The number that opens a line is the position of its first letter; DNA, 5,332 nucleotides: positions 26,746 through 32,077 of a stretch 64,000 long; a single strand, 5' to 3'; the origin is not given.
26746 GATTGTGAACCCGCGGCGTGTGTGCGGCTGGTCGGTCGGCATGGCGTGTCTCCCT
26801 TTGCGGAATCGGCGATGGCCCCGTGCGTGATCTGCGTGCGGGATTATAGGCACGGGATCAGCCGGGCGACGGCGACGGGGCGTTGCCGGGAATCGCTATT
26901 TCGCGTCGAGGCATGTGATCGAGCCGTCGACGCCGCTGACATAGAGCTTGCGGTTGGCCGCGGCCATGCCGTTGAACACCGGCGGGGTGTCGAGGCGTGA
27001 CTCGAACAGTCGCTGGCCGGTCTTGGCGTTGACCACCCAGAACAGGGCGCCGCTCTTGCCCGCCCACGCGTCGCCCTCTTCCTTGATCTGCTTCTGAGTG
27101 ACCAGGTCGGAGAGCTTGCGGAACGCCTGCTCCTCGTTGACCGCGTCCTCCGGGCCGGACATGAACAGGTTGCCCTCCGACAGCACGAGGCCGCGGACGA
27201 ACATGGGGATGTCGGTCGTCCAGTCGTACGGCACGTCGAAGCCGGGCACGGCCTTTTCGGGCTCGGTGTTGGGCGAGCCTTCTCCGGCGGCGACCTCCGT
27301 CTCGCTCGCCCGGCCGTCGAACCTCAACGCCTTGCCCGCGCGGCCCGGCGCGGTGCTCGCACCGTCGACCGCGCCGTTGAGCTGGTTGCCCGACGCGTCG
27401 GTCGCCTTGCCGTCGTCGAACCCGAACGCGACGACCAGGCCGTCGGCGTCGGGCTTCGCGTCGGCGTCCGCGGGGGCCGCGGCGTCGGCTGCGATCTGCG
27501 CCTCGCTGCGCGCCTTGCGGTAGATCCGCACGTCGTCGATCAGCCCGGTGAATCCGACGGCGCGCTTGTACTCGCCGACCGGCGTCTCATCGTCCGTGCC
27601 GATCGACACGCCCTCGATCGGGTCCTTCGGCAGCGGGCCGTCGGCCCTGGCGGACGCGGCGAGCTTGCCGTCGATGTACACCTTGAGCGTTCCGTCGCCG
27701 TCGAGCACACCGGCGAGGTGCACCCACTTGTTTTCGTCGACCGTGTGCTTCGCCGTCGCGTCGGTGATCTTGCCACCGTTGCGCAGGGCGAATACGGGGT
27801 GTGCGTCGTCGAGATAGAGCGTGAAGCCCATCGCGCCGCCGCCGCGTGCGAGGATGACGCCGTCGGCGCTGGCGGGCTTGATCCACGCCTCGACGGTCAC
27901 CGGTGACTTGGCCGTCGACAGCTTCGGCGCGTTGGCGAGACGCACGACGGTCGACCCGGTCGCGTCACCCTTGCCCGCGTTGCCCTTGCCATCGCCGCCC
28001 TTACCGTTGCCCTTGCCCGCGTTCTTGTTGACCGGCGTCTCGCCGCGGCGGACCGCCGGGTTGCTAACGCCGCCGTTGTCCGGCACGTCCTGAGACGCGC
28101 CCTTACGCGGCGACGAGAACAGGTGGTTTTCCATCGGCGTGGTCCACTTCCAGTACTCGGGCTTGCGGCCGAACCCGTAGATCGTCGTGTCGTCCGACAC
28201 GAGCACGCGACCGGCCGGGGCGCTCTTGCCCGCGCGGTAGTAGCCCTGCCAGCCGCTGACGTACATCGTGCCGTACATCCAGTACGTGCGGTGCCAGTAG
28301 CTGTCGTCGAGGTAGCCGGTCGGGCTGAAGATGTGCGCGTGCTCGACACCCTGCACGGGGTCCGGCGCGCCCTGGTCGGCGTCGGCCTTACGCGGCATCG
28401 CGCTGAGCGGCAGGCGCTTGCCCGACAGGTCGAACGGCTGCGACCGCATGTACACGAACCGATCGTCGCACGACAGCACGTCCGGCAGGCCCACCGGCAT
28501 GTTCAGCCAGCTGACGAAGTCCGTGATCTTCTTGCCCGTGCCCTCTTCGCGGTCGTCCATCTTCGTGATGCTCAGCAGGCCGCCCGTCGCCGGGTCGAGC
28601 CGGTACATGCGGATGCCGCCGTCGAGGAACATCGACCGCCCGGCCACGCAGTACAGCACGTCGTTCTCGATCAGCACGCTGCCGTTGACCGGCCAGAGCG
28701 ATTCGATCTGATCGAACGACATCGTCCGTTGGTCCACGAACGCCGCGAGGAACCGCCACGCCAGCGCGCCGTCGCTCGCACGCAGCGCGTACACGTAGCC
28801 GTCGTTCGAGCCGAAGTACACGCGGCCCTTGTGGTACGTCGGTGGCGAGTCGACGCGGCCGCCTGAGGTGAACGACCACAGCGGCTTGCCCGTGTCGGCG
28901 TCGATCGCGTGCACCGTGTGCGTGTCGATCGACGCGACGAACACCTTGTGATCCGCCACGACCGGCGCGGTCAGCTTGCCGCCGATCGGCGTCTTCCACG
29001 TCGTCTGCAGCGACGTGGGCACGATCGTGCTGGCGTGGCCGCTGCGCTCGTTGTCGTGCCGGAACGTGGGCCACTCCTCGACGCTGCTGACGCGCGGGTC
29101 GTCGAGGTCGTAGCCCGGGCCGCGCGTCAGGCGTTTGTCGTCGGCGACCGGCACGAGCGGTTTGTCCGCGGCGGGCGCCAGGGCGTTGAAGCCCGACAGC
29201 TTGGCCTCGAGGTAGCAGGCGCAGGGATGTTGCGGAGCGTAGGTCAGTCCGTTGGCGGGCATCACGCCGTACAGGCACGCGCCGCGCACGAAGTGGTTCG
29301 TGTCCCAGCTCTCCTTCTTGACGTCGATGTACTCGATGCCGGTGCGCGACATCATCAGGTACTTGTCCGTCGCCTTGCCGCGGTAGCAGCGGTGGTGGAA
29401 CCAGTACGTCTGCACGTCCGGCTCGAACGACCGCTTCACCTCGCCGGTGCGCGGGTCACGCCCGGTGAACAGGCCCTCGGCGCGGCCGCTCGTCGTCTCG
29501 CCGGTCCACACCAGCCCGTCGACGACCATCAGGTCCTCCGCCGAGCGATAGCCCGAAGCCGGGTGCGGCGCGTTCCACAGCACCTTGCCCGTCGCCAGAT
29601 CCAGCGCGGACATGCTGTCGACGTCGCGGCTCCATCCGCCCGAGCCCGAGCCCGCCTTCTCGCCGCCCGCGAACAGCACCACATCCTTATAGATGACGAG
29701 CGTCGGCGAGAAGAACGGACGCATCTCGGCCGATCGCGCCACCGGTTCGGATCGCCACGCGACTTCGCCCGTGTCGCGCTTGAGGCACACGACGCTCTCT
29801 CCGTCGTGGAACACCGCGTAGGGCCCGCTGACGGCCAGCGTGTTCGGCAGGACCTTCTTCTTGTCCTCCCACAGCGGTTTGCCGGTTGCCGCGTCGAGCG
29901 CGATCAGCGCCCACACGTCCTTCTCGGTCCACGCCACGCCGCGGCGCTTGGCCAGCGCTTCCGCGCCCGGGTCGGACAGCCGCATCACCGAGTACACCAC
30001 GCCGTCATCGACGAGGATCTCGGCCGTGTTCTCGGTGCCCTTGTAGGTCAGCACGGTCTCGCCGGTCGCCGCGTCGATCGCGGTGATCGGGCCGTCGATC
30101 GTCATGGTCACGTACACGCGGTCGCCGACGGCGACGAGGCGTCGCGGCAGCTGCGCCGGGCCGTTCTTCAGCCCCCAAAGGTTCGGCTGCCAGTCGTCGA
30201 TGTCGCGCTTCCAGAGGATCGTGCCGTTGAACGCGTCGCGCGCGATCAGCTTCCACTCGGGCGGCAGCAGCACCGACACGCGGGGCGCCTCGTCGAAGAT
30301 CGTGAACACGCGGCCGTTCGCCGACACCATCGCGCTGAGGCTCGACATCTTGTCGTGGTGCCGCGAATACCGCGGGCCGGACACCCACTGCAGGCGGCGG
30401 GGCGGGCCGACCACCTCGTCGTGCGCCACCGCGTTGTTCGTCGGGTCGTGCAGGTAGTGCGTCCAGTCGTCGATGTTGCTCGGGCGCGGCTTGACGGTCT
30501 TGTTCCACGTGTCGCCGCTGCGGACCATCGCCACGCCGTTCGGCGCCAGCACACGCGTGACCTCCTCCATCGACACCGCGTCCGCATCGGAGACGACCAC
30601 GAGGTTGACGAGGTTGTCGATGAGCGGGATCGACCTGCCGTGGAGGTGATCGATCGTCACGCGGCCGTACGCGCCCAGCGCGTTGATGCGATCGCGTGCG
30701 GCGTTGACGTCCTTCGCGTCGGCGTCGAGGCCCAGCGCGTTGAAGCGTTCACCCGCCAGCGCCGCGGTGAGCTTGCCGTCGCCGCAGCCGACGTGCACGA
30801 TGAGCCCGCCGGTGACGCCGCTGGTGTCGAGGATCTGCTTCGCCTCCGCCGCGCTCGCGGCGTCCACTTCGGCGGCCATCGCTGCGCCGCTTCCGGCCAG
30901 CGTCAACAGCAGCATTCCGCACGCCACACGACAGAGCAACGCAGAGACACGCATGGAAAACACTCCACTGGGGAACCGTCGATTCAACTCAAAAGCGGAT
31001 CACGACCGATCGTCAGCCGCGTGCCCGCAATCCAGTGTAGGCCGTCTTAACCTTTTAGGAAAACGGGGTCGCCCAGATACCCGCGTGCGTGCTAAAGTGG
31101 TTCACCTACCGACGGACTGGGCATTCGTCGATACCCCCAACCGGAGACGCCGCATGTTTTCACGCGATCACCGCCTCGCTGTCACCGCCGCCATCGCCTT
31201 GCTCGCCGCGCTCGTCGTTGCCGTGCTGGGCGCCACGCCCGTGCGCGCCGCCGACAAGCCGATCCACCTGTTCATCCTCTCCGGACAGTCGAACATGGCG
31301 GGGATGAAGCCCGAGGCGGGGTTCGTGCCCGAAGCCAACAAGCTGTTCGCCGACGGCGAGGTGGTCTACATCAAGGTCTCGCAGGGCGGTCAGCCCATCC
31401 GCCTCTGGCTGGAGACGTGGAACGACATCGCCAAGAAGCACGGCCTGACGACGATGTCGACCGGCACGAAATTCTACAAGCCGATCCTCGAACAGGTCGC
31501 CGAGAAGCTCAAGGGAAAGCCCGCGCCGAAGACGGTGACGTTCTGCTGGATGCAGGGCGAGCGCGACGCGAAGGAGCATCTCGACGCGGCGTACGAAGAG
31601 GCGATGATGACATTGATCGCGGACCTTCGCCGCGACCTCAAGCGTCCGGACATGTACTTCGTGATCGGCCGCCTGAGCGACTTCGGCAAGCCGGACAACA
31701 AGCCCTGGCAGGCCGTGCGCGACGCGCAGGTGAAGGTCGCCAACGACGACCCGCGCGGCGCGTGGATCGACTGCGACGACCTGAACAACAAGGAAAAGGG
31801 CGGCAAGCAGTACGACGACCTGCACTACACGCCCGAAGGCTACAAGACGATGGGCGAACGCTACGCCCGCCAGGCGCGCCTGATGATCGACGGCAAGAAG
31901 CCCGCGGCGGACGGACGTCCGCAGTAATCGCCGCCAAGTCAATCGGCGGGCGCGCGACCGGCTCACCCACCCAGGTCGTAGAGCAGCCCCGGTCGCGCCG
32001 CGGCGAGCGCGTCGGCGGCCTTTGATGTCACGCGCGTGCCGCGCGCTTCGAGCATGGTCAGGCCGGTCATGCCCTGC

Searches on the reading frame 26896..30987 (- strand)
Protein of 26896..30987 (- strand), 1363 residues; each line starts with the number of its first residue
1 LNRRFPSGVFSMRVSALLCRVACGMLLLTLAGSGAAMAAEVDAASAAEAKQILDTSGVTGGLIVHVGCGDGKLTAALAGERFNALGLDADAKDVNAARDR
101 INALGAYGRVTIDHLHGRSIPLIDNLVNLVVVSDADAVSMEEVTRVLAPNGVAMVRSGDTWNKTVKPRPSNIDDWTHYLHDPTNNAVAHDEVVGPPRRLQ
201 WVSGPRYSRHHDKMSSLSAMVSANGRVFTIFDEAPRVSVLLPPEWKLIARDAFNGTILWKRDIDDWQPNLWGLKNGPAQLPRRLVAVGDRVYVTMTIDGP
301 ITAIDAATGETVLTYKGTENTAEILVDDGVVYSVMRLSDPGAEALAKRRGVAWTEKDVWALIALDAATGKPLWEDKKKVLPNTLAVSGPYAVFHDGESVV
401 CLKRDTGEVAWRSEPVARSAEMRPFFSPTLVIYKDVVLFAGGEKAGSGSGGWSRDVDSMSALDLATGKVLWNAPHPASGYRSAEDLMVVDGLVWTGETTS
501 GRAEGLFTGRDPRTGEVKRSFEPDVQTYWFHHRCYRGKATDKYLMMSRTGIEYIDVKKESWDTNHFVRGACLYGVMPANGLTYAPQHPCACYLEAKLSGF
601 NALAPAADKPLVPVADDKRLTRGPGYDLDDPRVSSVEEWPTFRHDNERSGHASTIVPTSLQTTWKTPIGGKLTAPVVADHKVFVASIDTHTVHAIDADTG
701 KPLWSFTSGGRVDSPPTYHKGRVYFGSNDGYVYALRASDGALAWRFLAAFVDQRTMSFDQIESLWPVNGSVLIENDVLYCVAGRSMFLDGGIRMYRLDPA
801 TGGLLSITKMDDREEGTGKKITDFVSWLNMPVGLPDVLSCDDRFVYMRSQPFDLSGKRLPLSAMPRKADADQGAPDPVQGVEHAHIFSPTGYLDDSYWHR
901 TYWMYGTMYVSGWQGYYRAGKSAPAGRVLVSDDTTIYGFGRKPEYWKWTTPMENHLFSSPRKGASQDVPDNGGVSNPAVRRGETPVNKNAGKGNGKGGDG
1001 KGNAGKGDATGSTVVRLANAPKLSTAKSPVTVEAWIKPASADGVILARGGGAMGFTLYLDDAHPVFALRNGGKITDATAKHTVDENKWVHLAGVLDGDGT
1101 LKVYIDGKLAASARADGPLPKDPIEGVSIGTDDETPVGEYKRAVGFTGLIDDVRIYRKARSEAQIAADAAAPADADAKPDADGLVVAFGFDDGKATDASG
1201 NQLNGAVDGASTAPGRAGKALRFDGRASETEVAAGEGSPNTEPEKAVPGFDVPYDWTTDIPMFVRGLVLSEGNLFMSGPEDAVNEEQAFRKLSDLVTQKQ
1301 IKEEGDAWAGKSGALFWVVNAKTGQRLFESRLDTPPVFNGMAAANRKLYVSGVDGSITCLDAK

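Call 63: search_protein_families(library=pfam, proteins=[window:26896-30987:-], max_evalue=0.0001)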
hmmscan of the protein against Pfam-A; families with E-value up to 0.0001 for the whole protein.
window:26896-30987:- (1363 aa): 6 families
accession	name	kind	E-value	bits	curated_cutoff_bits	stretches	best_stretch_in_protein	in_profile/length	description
PF13360.13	PQQ_2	-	4.9e-36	125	27.6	3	662-810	15-146/233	Outer membrane protein assembly factor BamB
PF13385.13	Laminin_G_3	-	1.3e-26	94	27.6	1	1012-1166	4-151/151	Concanavalin A-like lectin/glucanases superfamily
PF13570.13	Beta-prop_ACSF4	-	2.8e-15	57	133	1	650-746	29-129/329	Beta-alanine-activating enzyme, beta-propeller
PF01011.28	PQQ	-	4.3e-12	46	26.7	0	285-372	54-137/595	Glucose/ethanol/alcohol dehydrogenase, beta-propeller domain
PF13649.12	Methyltransf_25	-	1e-07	33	27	1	63-151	1-97/97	Methyltransferase domain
PF08241.18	Methyltransf_11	-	2.2e-06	28.7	21.2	1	65-154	2-94/95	Methyltransferase domain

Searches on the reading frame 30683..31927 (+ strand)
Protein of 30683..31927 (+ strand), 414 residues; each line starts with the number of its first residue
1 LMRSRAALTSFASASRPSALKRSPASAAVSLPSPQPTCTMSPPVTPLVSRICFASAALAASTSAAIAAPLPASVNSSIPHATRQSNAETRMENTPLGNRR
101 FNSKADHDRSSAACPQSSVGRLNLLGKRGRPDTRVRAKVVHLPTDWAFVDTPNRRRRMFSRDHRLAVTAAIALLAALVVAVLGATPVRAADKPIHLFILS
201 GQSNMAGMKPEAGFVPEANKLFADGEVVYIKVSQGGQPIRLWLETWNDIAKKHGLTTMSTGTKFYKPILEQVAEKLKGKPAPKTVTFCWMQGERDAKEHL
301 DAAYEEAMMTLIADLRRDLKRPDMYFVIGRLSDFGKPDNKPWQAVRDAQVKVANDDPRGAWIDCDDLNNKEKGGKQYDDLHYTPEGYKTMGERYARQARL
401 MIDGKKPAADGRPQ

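Call 63: search_protein_families(library=pfam, proteins=[window:30683-31927:+], max_evalue=0.0001)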
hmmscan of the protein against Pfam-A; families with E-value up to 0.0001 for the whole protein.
window:30683-31927:+ (414 aa): 1 family
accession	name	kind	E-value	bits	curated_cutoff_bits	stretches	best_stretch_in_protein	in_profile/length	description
PF03629.24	SASA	-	7.6e-26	91.6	24.8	1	209-398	65-224/226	Carbohydrate esterase, sialic acid-specific acetylesterase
